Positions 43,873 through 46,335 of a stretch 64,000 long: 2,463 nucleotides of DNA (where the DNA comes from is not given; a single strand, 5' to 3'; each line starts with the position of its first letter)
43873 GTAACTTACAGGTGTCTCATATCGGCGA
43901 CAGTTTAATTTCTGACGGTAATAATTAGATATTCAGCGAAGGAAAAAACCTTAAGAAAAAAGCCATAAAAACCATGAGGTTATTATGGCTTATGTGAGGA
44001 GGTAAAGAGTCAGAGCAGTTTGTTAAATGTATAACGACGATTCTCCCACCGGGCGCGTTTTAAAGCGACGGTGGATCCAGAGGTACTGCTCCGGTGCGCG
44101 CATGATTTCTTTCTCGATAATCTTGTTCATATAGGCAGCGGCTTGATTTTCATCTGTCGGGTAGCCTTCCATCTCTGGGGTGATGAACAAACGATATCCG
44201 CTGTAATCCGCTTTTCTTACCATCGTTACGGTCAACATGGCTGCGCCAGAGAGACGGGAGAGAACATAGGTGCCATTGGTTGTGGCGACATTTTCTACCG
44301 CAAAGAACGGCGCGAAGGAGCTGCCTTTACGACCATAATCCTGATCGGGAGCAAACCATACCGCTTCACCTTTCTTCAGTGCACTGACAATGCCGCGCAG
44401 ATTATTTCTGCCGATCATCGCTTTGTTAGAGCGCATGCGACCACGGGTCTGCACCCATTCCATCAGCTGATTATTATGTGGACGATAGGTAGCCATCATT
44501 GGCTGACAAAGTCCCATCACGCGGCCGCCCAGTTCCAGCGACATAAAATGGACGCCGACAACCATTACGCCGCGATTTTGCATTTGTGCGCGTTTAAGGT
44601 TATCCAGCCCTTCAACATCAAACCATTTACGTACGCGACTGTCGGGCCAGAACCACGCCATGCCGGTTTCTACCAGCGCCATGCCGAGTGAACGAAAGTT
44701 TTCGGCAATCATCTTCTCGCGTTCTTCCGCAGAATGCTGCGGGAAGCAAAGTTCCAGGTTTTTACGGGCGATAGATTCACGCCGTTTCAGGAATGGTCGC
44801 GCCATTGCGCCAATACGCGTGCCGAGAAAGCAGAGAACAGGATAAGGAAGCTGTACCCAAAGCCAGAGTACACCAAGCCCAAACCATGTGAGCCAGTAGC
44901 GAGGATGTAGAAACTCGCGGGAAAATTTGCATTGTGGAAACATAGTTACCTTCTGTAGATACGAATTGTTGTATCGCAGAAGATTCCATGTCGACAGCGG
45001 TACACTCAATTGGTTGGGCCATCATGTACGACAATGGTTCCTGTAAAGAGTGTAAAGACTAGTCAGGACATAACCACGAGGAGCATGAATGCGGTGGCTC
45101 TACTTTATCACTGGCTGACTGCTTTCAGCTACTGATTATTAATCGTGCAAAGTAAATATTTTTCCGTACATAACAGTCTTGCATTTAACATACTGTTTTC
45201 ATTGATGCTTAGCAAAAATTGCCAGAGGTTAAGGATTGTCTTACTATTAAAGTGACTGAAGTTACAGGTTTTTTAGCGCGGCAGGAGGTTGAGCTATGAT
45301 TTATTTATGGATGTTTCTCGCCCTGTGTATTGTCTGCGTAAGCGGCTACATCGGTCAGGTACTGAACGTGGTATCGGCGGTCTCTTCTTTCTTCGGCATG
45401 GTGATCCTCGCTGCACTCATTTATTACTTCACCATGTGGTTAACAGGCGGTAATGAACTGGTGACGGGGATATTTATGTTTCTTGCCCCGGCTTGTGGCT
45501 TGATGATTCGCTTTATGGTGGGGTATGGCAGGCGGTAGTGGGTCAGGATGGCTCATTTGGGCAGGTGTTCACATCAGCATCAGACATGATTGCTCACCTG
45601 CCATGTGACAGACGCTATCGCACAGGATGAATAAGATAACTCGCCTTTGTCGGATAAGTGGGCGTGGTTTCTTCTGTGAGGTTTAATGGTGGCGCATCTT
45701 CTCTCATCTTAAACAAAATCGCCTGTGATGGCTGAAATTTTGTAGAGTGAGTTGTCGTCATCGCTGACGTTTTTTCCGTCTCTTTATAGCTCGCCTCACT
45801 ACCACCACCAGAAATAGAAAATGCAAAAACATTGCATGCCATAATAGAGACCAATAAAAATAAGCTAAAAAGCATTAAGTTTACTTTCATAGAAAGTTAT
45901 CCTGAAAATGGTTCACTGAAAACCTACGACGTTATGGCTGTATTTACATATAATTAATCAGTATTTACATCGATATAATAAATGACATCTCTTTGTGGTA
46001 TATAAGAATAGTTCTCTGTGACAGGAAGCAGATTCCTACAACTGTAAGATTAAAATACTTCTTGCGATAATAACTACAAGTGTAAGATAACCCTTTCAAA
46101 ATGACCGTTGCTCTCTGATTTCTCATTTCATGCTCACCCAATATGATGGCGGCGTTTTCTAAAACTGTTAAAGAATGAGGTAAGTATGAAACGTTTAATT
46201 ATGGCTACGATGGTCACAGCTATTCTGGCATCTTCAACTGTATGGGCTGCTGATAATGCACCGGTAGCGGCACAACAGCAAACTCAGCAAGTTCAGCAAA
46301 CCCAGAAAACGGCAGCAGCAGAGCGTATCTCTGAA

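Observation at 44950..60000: AT-rich acid-response/efflux block with short and hydrophobic genes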

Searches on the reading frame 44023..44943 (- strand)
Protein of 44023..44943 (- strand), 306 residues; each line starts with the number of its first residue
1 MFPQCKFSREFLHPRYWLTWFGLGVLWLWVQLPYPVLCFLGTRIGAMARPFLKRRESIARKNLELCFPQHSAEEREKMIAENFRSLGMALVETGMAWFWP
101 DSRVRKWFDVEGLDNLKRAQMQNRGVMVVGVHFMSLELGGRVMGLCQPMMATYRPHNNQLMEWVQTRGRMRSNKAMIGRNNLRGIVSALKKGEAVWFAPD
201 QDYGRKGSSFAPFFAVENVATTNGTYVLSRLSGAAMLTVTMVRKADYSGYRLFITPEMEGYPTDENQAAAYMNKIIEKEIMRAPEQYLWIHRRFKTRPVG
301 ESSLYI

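Call 30: find_related_loci(query=window:44023-44943:-, collection=genome_contigs, flank=10000)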
Query window:44023-44943:- (306 aa) in genome_contigs; peptide patterns used: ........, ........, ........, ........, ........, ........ (x = any residue, [..] = any of these).
600 stretches matched a pattern (row limit reached: there are more); 586 encode a relative of the query (tblastn E <= 1e-3); the best 80 are kept; 80 distinct loci.
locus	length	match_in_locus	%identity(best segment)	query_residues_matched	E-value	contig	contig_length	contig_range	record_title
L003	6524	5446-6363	97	1-306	0e+0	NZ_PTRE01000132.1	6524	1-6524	Escherichia sp. MOD1-EC7003 MOD1-EC7003_132_length_7491_cov_129, whole genome shotgun sequence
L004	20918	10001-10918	96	1-306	0e+0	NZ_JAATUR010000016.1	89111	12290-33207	Escherichia coli strain SCPM-O-B-8794 16length=89111, whole genome shotgun sequence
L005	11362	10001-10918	94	1-306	0e+0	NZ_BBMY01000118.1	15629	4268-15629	Escherichia albertii NBRC 107761 = DSM 17582 strain NBRC 107761, whole genome shotgun sequence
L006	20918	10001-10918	91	1-306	0e+0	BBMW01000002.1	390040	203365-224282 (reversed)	Citrobacter werkmanii NBRC 105721 DNA, contig: CIWKM02, whole genome shotgun sequence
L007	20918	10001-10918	92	1-306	0e+0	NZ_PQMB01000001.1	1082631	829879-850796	Citrobacter amalonaticus strain S646 scaffold1.1, whole genome shotgun sequence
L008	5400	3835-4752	91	1-306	0e+0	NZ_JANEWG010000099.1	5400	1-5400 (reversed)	Citrobacter sp. Awk 4 510132-22-99, whole genome shotgun sequence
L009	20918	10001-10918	90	1-306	0e+0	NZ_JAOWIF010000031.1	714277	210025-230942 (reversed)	Citrobacter sp. Cu233 222, whole genome shotgun sequence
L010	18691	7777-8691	90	1-305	0e+0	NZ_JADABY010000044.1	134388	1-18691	Citrobacter sp. Res13-Sevr-PEB04-36 seq_tig44, whole genome shotgun sequence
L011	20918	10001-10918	90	1-306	0e+0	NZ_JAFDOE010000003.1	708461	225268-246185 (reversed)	Citrobacter sp. FP75 contig3, whole genome shotgun sequence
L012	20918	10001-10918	90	1-306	0e+0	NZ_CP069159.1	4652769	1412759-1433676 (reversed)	Citrobacter sp. R56 chromosome, complete genome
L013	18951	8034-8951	90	1-306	0e+0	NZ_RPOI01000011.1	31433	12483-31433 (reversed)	Citrobacter youngae strain CCUG 30791 citrobacter_youngae_CCUG30791T_0000011, whole genome shotgun sequence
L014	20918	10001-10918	91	1-306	0e+0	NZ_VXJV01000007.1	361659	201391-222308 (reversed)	Salmonella enterica subsp. diarizonae strain CCUG 30040T contig_0000007, whole genome shotgun sequence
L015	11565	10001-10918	83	1-306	2e-179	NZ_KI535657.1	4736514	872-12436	Enterobacter sp. MGH 24 addUF-supercont-complete, whole genome shotgun sequence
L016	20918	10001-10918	83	1-306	4e-178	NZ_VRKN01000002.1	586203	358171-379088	Enterobacter asburiae strain TN152 NODE_2_length_586203_cov_122.838, whole genome shotgun sequence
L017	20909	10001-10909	82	4-306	3e-177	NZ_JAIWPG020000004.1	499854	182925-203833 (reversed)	Lelliottia sp. WAP21 4, whole genome shotgun sequence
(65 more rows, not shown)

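Call 34: search_protein_families(library=ncbifam, proteins=[L014:7671-9062:+, L014:7026-7334:+, L014:4038-6104:-, L014:2801-4057:-, L014:1595-2548:-, L014:348-1283:+, L007:6180-7484:-, L007:7804-9195:+], max_evalue=0.00001)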
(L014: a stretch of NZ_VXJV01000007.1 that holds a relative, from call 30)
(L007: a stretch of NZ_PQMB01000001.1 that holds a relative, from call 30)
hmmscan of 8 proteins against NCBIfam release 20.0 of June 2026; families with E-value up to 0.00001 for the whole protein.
L014:7671-9062:+ (463 aa): 17 families
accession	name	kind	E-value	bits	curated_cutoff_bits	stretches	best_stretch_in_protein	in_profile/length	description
NF047787.1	PhglyTportPgtP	equivalog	1.2e-272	904.4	750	1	1-450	1-450/451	phosphoglycerate transporter PgtP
TIGR00881.1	2A0104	subfamily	4.4e-150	499.9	407.75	1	35-419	1-379/379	phosphoglycerate transporter protein PgtP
TIGR00712.1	glpT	equivalog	1e-108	364.2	632.55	1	1-435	1-433/440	glycerol-3-phosphate transporter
NF008433.0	PRK11273.1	equivalog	2.3e-106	356.6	748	1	1-439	1-437/452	glycerol-3-phosphate transporter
NF007107.1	PRK09556.1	equivalog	3.9e-81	273.4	497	1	9-431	10-444/469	hexose-6-phosphate:phosphate antiporter UhpT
NF008661.1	PRK11663.1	subfamily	7.3e-70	236.1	564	1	1-423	1-417/439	MFS transporter family glucose-6-phosphate receptor UhpC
TIGR00893.1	2A0114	subfamily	5.4e-26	91.5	395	1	38-434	3-395/399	D-galactonate transporter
TIGR00886.1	2A0108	subfamily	7.7e-19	68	311.7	1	33-362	6-332/368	NarK family nitrate/nitrite MFS transporter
NF038246.1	bile_salt_MFS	equivalog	4.7e-16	58.7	400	1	38-427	15-394/408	conjugated bile salt MFS transporter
TIGR00883.1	2A0106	subfamily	3.4e-15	56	443.45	1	12-196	210-397/400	metabolite/H+ symporter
TIGR00895.1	2A0115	subfamily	1.9e-14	53.4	418.55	1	26-388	14-377/398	aromatic acid/H+ symport family MFS transporter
TIGR00894.1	2A0114euk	subfamily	3.4e-09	35.8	626.45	1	62-340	74-344/465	Na(+)-dependent inorganic phosphate cotransporter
TIGR00880.1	2_A_01_02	superfamily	7.3e-09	35.9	131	1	72-207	2-138/141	multidrug resistance protein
NF049980.1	SfMCT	equivalog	1.5e-07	30.4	320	1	53-422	26-374/378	L-lactate MFS transporter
TIGR00890.1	2A0111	subfamily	5.8e-07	28.8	374.85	1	44-330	18-277/377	oxalate/formate antiport family MFS transporter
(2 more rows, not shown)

L014:7026-7334:+ (102 aa): 0 families

L014:4038-6104:- (688 aa): 58 families (the best 25 are shown)
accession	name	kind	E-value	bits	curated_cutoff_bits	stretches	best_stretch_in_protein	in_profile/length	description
NF047794.1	HisKinPtgB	equivalog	0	1120.1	1000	1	29-681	2-655/656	two-component system sensor histidine kinase PgtB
NF008468.0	PRK11360.1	equivalog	6.1e-33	114.1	646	1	453-682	381-609/616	two-component system sensor histidine kinase AtoS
NF041777.1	sens_FixL_Rhizob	equivalog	1e-32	113.4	850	1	441-663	235-463/485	sensor protein FixL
NF040750.1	tetrathio_HK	equivalog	1.9e-28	99.3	750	1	447-672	317-545/555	tetrathionate respiration histidine kinase TtrS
NF011874.0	PRK15347.1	equivalog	1.8e-25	89.1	852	1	364-684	299-617/921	two component system sensor kinase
NF052574.1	HisKinEspCMyxo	equivalog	4.4e-24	84.7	1200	1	435-670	385-626/785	serine histidine kinase EspC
NF007688.0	PRK10364.1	equivalog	1.3e-23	83.5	479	1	452-681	224-451/460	two-component system sensor histidine kinase ZraS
TIGR02916.1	PEP_his_kin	equivalog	3.5e-21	75.5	300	1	455-677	462-676/679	XrtA/PEP-CTERM system histidine kinase PrsK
TIGR02956.1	TMAO_torS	equivalog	7.6e-21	73.9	676.5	1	34-685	2-686/967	TMAO reductase system sensor histidine kinase/response regulator TorS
NF033092.0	HK_WalK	equivalog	9.9e-21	73.9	725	2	475-677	379-590/594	cell wall metabolism sensor histidine kinase WalK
NF052573.1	HisKinEspAMyxo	equivalog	2.4e-19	68.9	1400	1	451-682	367-612/755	serine histidine kinase EspA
NF008312.0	PRK11100.1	equivalog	7.1e-19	68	356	1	420-679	224-472/477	two-component system sensor histidine kinase CreC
NF038348.1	T2SS_HK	subfamily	7.2e-19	67.6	450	2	518-677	410-569/574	histidine kinase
NF008543.0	PRK11466.1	equivalog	2.2e-18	65.5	982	1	365-681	338-662/914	TMAO reductase system sensor histidine kinase/response regulator TorS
NF047466.1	hybrid_RR_LvrB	exception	6e-18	65.2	500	1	435-675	117-370/377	hybrid histidine kinase/response regulator LvrB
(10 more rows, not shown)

L014:2801-4057:- (418 aa): 75 families (the best 25 are shown)
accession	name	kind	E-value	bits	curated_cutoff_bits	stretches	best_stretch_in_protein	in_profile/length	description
NF047793.1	ResRegPgtA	equivalog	8.8e-221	733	650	1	4-417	1-414/414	two-component system response regulator PgtA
NF051870.1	NAssimRespRegNtrX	equivalog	7.3e-48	163.6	600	1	10-377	3-402/452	nitrogen assimilation response regulator NtrX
TIGR01818.1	ntrC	equivalog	1.5e-47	162.5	558.6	2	11-199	1-190/463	nitrogen regulation protein NR(I)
NF011695.0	PRK15115.1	equivalog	2.2e-37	128.9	763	2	3-201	1-193/445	two-component system response regulator GlrR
NF007689.0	PRK10365.1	equivalog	6.3e-36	124.1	760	2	4-212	1-208/441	sigma-54-dependent response regulator transcription factor ZraR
NF008469.0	PRK11361.1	equivalog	8.6e-36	123.6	714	2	10-202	6-202/461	acetoacetate metabolism transcriptional regulator AtoC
NF008176.1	PRK10923.1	equivalog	2.9e-33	115.2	620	1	10-202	5-197/469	nitrogen regulation protein NR(I)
TIGR02915.1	PEP_resp_reg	equivalog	8.4e-33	113.9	502.6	2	80-201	73-197/445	PEP-CTERM-box response regulator transcription factor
NF006900.1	PRK09390.1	equivalog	5.7e-30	104.4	255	1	7-136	3-132/203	response regulator FixJ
NF049963.1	RespRegFlgRCampy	domain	1.3e-29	103.4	750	2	11-207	3-200/429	fla regulon two-component system response regulator FlgR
NF041946.1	LuxO_transreg_Vib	equivalog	2.7e-29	102.3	800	1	14-199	2-189/463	quorum-sensing sigma-54 dependent transcriptional regulator LuxO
NF041552.1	TF_PrdR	equivalog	1.5e-26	92.9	795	1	251-410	405-577/577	sigma-54 dependent transcriptional regulator PrdR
NF040749.1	tetrathio_RR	equivalog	1.5e-24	86.8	290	1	11-138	2-129/191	tetrathionate respiration response regulator TtrR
TIGR02329.1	propionate_PrpR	equivalog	1.5e-21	76.6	499.2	2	250-408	350-526/526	propionate catabolism operon regulatory protein PrpR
NF008485.2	PRK11388.1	equivalog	3.5e-20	71.9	551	1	144-417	333-643/643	dihydroxyacetone kinase operon transcriptional regulator DhaR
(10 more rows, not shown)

L014:1595-2548:- (317 aa): 6 families
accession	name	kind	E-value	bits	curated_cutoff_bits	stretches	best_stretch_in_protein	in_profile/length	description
NF008223.0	PRK10993.1-3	equivalog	1.3e-200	665.1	467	1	6-317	1-312/312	omptin family outer membrane protease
NF008226.0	PRK10993.2-2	equivalog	1.2e-100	336.9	580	1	14-317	6-308/308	omptin family outer membrane protease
NF008222.0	PRK10993.1-1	subfamily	1.1e-98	330.2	537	1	6-317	1-317/317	omptin family outer membrane protease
NF008224.0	PRK10993.1-4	subfamily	5.8e-94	314.9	415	1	6-317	3-315/315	omptin family outer membrane protease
NF008225.0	PRK10993.1-5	equivalog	1.3e-80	270.9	654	1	14-317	14-311/311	omptin family outer membrane protease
NF008227.0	PRK10993.2-4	equivalog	7.9e-42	143.5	706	1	39-317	48-326/326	omptin family outer membrane protease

L014:348-1283:+ (311 aa): 2 families
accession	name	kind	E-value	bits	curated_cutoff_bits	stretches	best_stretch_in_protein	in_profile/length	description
TIGR00790.1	fnt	subfamily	4.9e-13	49.2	232.3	1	58-280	5-234/239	formate/nitrite family transporter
TIGR04060.1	formate_focA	equivalog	4.6e-11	42.4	290.1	1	49-223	9-187/268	formate transporter FocA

L007:6180-7484:- (434 aa): 2 families
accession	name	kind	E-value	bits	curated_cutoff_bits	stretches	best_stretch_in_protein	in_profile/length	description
TIGR03261.1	phnS2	equivalog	3.5e-14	52.6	392.75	1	49-300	24-280/334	putative 2-aminoethylphosphonate ABC transporter substrate-binding protein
NF011620.1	PRK15046.1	equivalog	3.7e-08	32.5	310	1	58-305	34-287/334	2-aminoethylphosphonate ABC transporter substrate-binding protein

L007:7804-9195:+ (463 aa): 16 families
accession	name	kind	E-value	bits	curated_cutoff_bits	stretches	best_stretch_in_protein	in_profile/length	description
NF047787.1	PhglyTportPgtP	equivalog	3.4e-271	899.6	750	1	1-450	1-450/451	phosphoglycerate transporter PgtP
TIGR00881.1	2A0104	subfamily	1.1e-147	492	407.75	1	35-419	1-379/379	phosphoglycerate transporter protein PgtP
TIGR00712.1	glpT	equivalog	4.1e-110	368.9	632.55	1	1-435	1-433/440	glycerol-3-phosphate transporter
NF008433.0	PRK11273.1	equivalog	3.4e-108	362.7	748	1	1-449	1-447/452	glycerol-3-phosphate transporter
NF007107.1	PRK09556.1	equivalog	1.1e-81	275.2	497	1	10-433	11-446/469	hexose-6-phosphate:phosphate antiporter UhpT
NF008661.1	PRK11663.1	subfamily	9.9e-71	239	564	1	1-427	1-423/439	MFS transporter family glucose-6-phosphate receptor UhpC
TIGR00893.1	2A0114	subfamily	1.6e-27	96.4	395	1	38-433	3-394/399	D-galactonate transporter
TIGR00886.1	2A0108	subfamily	1.1e-17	64.2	311.7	1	33-363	6-333/368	NarK family nitrate/nitrite MFS transporter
TIGR00895.1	2A0115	subfamily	6.5e-16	58.2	418.55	1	20-388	8-377/398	aromatic acid/H+ symport family MFS transporter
NF038246.1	bile_salt_MFS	equivalog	8.3e-15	54.6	400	1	37-427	14-394/408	conjugated bile salt MFS transporter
TIGR00883.1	2A0106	subfamily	3.1e-14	52.9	443.45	1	12-197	210-398/400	metabolite/H+ symporter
TIGR00894.1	2A0114euk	subfamily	2.1e-08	33.2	626.45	1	62-340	74-344/465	Na(+)-dependent inorganic phosphate cotransporter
TIGR00880.1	2_A_01_02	superfamily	3.6e-08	33.6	131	1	72-206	2-137/141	multidrug resistance protein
NF049980.1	SfMCT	equivalog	3.7e-07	29.2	320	1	53-361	26-314/378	L-lactate MFS transporter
TIGR00891.1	2A0112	subfamily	5.2e-06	25.8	552.9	1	34-369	14-341/405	sialate:H+ symport family MFS transporter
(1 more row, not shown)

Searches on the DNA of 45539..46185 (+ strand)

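Call 58: search_dna_similar(query=window:45539-46185:+, collection=ecoli_genomes, mode=distant, max_rows=12, rows=spread)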
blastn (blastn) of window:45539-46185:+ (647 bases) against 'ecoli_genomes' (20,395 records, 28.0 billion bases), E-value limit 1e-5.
Records with a match: 5422; places in all: 5442; records where one place covers at least 80% of the query: 5405.
Genomes with a match: 5421 of 5426; with a place that covers at least 80% of the query: 5404. Places per genome that has any: lowest 1, median 1, highest 3. On chromosomes: 5441 places; on plasmids: 1.
Best place of each record, by identity: >=99% 30; 95-99% 4584; 90-95% 804; 80-90% 4.
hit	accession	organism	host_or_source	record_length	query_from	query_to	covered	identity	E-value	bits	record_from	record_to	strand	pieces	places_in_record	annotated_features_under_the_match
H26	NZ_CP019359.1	Escherichia coli strain XH990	Homo sapiens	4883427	1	647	100%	100.0%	0e+0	1168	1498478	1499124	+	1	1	ypdI: colanic acid biosynthesis lipoprotein YpdI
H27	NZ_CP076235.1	Escherichia coli O157:H7 strain 9.1_Anguil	Rectal swab of live bovine cattle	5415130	1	647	100%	96.6%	0e+0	1068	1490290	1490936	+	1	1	ypdI: colanic acid biosynthesis lipoprotein YpdI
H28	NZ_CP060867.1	Escherichia coli strain EC29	Homo sapiens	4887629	1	647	100%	96.3%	0e+0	1059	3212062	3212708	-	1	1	ypdI: colanic acid biosynthesis lipoprotein YpdI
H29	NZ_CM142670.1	Escherichia coli strain UID2309220010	Homo sapiens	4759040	1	647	100%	96.3%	0e+0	1059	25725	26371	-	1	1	ypdI: colanic acid biosynthesis lipoprotein YpdI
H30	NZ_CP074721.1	Escherichia coli strain TW08637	Homo sapiens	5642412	1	647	100%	96.1%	0e+0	1055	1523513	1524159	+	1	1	ypdI: colanic acid biosynthesis lipoprotein YpdI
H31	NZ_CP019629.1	Escherichia coli strain MGY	P1 of YFP-CAM to MG1655 from E. Coli ...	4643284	1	647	100%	95.7%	0e+0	1041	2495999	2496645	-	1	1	ypdI: colanic acid biosynthesis lipoprotein YpdI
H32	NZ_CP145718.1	Escherichia coli strain S1-CAM-01-C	Homo sapiens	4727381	1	647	100%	95.7%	0e+0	1041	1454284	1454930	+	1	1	ypdI: colanic acid biosynthesis lipoprotein YpdI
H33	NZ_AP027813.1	Escherichia coli strain 2017.13.01CC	Homo sapiens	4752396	1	647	100%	95.5%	0e+0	1037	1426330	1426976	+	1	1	ypdI: colanic acid biosynthesis lipoprotein YpdI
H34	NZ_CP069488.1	Escherichia coli strain FDAARGOS_1264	Homo sapiens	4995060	1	647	100%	95.1%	0e+0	1020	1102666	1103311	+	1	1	ypdI: colanic acid biosynthesis lipoprotein YpdI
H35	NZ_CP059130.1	Escherichia coli strain Ec55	Homo sapiens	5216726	1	647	100%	94.9%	0e+0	1015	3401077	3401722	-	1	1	ypdI: colanic acid biosynthesis lipoprotein YpdI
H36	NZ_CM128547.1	Escherichia coli strain MMC-J-0050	Homo sapiens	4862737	1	647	100%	94.4%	0e+0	1005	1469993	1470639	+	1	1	ypdI: colanic acid biosynthesis lipoprotein YpdI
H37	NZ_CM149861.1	Escherichia coli strain HCP30S3_I2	Sus scrofa domesticus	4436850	1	95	15%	97.9%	1e-36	163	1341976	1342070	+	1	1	none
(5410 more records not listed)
